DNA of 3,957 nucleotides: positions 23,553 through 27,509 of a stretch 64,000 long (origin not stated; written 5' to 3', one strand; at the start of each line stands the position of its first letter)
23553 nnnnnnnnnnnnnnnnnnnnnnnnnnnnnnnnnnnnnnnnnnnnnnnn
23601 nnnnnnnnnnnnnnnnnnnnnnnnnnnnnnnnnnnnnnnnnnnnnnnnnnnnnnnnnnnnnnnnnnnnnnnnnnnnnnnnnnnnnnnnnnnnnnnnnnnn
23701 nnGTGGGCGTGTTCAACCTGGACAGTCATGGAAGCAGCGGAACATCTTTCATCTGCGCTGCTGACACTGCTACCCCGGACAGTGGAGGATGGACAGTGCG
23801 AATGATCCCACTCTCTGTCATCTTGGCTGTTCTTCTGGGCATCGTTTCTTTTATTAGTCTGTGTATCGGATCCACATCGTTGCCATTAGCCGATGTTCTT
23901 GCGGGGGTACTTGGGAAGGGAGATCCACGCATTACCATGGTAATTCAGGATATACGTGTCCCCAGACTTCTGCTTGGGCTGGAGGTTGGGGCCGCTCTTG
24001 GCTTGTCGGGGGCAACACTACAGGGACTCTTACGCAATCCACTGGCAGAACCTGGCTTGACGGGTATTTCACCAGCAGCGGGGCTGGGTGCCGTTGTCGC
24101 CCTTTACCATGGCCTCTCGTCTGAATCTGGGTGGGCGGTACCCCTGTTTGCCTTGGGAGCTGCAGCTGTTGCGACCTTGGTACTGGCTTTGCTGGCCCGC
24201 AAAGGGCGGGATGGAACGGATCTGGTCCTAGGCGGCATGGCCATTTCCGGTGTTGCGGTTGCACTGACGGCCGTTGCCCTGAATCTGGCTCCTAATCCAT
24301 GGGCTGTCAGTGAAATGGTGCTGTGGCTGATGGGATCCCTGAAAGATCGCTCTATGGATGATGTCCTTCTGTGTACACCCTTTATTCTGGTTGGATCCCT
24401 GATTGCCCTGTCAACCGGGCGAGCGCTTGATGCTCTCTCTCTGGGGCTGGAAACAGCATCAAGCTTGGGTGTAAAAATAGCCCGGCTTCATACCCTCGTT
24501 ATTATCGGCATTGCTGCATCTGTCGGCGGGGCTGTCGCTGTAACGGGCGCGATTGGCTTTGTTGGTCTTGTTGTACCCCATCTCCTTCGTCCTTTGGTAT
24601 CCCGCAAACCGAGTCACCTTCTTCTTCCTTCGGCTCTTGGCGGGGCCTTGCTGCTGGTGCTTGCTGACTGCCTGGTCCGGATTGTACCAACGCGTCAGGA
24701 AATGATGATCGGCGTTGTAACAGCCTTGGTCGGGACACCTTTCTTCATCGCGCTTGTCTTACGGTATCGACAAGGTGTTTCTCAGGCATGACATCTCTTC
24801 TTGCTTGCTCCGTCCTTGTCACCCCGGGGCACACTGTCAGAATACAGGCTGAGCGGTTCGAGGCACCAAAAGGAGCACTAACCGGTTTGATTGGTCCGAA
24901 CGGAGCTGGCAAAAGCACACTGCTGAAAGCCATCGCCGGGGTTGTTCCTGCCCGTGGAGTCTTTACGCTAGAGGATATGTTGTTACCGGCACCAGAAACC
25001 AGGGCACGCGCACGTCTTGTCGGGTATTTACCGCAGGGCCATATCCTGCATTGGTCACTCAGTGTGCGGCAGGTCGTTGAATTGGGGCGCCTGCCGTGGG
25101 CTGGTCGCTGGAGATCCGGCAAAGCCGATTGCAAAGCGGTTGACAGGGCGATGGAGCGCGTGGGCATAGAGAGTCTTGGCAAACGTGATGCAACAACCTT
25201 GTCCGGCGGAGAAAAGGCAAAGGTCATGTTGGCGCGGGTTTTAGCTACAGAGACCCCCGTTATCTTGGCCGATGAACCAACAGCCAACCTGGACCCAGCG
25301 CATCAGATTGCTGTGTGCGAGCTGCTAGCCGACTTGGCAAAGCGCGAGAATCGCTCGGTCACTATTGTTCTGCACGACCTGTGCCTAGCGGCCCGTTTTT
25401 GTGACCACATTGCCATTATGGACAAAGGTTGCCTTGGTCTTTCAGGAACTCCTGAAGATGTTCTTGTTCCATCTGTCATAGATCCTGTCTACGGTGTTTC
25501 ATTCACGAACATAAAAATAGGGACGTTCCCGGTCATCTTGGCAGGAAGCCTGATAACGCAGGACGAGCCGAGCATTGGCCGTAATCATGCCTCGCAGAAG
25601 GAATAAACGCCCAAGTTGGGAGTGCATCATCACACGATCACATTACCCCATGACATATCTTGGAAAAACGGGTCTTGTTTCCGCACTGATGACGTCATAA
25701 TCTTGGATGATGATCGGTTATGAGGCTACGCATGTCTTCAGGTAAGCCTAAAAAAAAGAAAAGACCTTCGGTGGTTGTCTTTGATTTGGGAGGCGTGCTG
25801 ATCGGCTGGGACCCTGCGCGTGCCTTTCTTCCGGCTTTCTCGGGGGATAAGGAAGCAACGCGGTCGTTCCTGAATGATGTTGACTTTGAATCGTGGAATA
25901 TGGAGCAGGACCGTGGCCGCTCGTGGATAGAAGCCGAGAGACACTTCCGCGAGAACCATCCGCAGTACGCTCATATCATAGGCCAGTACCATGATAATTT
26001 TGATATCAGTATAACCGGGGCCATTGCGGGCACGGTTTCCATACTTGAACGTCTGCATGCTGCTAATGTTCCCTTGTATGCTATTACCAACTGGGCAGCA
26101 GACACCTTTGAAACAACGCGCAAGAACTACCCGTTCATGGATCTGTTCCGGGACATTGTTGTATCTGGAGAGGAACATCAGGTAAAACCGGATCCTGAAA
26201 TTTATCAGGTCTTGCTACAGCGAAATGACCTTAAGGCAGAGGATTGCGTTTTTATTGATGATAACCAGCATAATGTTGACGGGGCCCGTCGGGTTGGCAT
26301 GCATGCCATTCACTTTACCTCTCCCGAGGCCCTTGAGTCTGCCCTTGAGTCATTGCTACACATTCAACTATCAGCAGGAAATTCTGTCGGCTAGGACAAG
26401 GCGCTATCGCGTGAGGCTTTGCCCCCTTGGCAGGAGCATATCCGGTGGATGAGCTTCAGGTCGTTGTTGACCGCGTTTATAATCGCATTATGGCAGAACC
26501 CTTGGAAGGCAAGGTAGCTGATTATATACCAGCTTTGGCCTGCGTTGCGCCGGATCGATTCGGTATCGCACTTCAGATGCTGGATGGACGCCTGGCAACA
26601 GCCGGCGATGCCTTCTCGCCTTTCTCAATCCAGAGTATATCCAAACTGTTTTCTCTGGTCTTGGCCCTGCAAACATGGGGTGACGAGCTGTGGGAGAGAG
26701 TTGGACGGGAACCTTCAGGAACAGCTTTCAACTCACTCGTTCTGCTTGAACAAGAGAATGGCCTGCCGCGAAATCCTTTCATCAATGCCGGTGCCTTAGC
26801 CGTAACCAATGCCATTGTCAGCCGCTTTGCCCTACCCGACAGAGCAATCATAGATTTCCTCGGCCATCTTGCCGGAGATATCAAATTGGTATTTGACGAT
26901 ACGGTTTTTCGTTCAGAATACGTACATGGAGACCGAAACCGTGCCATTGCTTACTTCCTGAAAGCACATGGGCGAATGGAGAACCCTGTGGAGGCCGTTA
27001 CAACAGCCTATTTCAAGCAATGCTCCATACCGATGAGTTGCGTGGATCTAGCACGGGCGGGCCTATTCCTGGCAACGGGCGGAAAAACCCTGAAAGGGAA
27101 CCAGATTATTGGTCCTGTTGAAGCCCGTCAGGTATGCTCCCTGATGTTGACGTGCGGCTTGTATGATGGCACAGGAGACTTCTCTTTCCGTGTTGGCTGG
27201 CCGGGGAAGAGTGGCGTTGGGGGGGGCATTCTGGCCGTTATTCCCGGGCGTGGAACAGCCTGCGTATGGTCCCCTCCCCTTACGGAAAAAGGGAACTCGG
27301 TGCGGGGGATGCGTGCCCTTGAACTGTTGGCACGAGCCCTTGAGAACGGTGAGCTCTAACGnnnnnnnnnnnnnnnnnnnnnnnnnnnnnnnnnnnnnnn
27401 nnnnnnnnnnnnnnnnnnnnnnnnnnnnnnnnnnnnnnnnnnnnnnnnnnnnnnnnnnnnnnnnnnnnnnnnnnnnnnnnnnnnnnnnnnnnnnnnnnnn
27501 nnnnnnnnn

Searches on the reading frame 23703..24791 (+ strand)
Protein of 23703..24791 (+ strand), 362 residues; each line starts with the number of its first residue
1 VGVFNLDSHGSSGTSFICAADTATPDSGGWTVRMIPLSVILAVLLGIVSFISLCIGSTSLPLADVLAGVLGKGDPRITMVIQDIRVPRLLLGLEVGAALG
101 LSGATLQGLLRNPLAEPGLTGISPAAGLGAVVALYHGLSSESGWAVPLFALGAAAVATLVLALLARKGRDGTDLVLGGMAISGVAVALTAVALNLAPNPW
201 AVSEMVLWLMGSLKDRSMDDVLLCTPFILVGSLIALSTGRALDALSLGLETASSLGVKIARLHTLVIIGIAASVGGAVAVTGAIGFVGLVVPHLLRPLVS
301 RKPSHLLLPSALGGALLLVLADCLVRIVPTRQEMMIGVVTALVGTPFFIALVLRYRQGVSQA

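Call 16: search_protein_families(library=pfam, proteins=[window:23703-24791:+], max_evalue=0.001)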
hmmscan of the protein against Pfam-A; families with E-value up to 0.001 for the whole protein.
window:23703-24791:+ (362 aa): 2 families
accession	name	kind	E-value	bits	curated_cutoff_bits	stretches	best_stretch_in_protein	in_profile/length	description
PF01032.23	FecCD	-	2e-83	280.4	26.5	1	45-354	2-311/311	FecCD transport family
PF00950.22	ABC-3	-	1.5e-05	25.1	20.1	1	122-328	38-235/258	ABC 3 transport family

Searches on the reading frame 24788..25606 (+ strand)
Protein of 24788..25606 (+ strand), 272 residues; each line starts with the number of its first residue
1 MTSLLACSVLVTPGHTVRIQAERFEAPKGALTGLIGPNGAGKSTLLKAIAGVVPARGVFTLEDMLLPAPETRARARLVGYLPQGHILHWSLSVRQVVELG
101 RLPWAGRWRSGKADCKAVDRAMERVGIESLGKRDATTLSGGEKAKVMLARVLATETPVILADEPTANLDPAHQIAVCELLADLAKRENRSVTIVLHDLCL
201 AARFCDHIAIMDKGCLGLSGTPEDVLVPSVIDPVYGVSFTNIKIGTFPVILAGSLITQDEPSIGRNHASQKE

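Call 16: search_protein_families(library=pfam, proteins=[window:24788-25606:+], max_evalue=0.001)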
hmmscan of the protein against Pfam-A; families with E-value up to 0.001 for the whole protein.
window:24788-25606:+ (272 aa): 6 families
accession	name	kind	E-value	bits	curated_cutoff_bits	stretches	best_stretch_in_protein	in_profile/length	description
PF00005.33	ABC_tran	-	2.3e-26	93.4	25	1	23-166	5-137/137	ABC transporter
PF02463.25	SMC_N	-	1.1e-09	38.6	40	1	120-186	125-189/220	RecF/RecN/SMC N terminal domain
PF13304.12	AAA_21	-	1.6e-08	35.4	27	1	31-50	1-20/304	AAA domain, putative AbiEii toxin, Type IV TA system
PF13555.12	AAA_29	-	6.1e-05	23.1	27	1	27-53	21-46/61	P-loop containing region of AAA domain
PF13476.12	AAA_23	-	0.00026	22.1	27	1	30-50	20-40/201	AAA domain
PF13175.12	AAA_15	-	0.00072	19.7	32.1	0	31-49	25-43/374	AAA ATPase domain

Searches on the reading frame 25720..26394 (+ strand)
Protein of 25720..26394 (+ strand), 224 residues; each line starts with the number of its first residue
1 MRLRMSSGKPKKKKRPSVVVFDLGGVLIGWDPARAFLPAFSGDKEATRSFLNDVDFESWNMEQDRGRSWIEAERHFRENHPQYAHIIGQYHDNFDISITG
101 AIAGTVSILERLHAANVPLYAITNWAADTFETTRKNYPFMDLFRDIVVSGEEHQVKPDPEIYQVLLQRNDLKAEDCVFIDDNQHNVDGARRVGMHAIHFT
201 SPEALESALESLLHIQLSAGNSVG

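Call 16: search_protein_families(library=pfam, proteins=[window:25720-26394:+], max_evalue=0.001)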
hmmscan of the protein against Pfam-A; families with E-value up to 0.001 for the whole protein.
window:25720-26394:+ (224 aa): 3 families
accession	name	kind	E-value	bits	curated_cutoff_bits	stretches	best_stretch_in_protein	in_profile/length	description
PF13419.12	HAD_2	-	7.6e-17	62.4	23.8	1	73-197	49-176/178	Haloacid dehalogenase-like hydrolase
PF00702.32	Hydrolase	-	1.5e-13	52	26.4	1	18-193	3-191/191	haloacid dehalogenase-like hydrolase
PF13242.12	Hydrolase_like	-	1.8e-05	25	22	1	156-199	4-48/75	HAD-hyrolase-like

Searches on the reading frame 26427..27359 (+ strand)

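Call 16: search_protein_families(library=pfam, proteins=[window:26427-27359:+], max_evalue=0.001)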
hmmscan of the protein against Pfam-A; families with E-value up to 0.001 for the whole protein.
window:26427-27359:+ (310 aa): 1 family
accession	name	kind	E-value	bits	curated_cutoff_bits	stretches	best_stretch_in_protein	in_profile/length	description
PF04960.20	Glutaminase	-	1e-103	346.9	27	1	28-306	1-282/286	Glutaminase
